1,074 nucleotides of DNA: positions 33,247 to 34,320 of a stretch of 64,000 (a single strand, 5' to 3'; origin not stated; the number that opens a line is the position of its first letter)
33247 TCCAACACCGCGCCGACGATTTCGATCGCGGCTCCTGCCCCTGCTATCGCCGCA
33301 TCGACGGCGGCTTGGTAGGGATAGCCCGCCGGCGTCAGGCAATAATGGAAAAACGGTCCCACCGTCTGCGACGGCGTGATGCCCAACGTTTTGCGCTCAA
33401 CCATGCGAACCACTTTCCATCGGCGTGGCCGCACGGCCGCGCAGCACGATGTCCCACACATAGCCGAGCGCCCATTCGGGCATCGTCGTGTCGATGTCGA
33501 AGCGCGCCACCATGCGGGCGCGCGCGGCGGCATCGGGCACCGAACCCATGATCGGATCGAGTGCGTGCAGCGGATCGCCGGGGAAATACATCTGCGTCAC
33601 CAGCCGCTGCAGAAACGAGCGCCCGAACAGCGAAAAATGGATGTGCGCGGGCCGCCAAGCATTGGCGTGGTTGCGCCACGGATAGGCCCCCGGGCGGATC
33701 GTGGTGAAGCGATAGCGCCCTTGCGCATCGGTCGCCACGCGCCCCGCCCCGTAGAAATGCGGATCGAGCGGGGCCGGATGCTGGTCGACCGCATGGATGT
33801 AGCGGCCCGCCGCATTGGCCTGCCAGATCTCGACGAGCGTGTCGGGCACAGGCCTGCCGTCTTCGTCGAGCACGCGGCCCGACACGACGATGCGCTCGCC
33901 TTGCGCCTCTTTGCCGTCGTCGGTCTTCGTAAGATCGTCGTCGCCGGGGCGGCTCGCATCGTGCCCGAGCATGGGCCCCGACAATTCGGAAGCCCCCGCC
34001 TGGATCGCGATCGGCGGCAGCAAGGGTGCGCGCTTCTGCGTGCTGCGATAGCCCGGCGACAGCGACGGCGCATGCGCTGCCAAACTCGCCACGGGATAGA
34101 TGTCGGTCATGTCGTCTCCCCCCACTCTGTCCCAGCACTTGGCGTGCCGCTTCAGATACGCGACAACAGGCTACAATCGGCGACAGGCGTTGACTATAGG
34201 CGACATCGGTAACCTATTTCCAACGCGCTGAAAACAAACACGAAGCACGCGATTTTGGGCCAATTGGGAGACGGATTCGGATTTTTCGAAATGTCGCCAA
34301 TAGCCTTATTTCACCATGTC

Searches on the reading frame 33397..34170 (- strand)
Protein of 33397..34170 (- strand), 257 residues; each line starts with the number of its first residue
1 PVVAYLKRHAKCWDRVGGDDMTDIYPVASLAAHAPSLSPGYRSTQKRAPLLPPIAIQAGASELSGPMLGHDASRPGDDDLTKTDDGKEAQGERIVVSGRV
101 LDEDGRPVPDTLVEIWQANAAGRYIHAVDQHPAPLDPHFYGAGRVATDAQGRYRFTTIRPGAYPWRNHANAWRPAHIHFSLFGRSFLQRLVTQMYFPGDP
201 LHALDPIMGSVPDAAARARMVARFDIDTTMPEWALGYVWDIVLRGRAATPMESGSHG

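Call 89: search_protein_families(library=pfam, proteins=[window:33397-34170:-], max_evalue=0.00001)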
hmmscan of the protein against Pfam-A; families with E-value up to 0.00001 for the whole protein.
window:33397-34170:- (257 aa): 3 families
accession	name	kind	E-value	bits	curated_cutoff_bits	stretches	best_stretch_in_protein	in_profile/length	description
PF00775.27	Dioxygenase_C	-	1.7e-52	178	27.3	1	65-245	3-182/182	Dioxygenase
PF13620.12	CarboxypepD_reg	-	9.5e-07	29.5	32.3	1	96-166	2-53/82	Carboxypeptidase regulatory-like domain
PF12391.13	PCDO_beta_N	-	3.3e-06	27.1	24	1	31-57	6-32/34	Protocatechuate 3,4-dioxygenase beta subunit N terminal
